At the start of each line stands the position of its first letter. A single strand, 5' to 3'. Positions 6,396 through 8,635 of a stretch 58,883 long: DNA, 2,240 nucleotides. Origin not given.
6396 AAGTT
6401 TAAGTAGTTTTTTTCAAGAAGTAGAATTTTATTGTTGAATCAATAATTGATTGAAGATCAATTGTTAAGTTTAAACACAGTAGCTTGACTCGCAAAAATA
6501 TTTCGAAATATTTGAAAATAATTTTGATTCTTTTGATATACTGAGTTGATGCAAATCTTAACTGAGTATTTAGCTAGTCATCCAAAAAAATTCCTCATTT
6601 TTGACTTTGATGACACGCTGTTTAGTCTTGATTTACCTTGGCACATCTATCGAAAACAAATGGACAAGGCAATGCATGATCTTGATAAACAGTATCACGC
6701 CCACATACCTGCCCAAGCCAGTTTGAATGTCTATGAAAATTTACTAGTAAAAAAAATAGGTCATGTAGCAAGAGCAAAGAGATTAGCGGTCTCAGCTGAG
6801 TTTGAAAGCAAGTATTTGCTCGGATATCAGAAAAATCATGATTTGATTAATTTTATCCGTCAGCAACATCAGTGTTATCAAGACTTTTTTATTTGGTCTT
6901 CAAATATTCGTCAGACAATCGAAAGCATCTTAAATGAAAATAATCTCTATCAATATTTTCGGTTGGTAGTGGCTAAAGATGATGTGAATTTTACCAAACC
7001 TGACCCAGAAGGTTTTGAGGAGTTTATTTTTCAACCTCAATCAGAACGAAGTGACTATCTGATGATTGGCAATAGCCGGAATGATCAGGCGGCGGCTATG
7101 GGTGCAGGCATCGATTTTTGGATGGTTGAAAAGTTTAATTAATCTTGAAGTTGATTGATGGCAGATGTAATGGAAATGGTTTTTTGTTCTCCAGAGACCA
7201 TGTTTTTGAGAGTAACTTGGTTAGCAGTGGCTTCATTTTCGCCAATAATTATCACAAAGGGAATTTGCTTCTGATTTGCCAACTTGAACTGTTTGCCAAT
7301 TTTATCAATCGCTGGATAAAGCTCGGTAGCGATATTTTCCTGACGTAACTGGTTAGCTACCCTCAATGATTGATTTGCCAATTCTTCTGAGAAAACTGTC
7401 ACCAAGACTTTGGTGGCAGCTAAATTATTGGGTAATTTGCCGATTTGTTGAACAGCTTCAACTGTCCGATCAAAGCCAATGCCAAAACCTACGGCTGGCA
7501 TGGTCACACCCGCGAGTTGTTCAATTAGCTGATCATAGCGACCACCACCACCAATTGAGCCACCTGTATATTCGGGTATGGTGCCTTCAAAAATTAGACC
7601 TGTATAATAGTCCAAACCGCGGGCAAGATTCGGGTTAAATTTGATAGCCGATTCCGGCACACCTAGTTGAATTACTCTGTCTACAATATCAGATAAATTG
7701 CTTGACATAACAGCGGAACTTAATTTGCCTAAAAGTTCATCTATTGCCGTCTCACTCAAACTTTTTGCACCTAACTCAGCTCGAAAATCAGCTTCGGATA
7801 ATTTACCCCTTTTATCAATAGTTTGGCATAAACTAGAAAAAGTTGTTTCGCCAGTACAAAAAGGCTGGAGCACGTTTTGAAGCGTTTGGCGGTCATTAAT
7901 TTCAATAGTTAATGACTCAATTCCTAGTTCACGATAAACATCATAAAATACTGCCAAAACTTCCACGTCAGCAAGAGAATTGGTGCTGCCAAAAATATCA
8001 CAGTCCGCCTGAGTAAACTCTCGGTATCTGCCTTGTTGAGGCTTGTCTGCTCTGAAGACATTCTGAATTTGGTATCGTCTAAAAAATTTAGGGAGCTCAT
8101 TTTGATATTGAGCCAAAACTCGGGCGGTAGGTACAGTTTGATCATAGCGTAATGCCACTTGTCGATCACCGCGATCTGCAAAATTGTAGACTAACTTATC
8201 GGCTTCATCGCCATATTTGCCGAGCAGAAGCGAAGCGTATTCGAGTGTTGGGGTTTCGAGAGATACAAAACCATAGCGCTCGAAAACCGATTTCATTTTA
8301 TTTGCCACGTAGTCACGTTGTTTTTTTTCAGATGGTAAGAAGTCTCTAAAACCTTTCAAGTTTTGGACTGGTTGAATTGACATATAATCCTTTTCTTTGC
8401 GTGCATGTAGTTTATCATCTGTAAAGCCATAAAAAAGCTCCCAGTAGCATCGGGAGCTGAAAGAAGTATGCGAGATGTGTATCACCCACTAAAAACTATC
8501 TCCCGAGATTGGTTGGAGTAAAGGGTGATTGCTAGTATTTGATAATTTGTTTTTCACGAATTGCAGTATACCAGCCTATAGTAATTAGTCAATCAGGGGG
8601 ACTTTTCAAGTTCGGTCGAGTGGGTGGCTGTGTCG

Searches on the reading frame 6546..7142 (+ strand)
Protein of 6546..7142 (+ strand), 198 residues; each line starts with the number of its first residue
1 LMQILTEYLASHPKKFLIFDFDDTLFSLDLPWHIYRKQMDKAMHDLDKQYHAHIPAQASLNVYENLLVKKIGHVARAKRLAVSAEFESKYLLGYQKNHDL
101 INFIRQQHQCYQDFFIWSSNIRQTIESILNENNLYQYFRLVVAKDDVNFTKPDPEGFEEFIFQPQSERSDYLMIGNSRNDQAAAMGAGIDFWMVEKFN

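Call 80: search_protein_families(library=pfam, proteins=[window:6546-7142:+], max_evalue=0.0001)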
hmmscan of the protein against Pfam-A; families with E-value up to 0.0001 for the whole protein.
window:6546-7142:+ (198 aa): 2 families
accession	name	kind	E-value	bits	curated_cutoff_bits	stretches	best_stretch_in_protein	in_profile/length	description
PF13419.12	HAD_2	-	1.5e-18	68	23.8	1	17-194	1-178/178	Haloacid dehalogenase-like hydrolase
PF00702.32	Hydrolase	-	8.9e-10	39.7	26.4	1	17-188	4-191/191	haloacid dehalogenase-like hydrolase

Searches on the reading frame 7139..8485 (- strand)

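Call 80: search_protein_families(library=pfam, proteins=[window:7139-8485:-], max_evalue=0.0001)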
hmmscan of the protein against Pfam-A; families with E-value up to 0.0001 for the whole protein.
window:7139-8485:- (448 aa): 5 families
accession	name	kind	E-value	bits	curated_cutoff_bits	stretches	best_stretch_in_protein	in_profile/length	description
PF13393.11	tRNA-synt_His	-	2.9e-41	142.2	25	1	45-338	1-305/308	Histidyl-tRNA synthetase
PF03129.25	HGTP_anticodon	-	3.7e-18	65.9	21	1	359-447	1-92/94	Anticodon binding domain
PF00587.30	tRNA-synt_2b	-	2e-09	38.2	29.3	1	100-232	1-110/179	tRNA synthetase class II core domain (G, H, P, S and T)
PF00152.25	tRNA-synt_2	-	1e-06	28.5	25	0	55-164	23-121/308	tRNA synthetases class II (D, K and N)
PF01409.25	tRNA-synt_2d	-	3.6e-05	23.8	19.8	0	56-190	18-157/246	tRNA synthetases class II core domain (F)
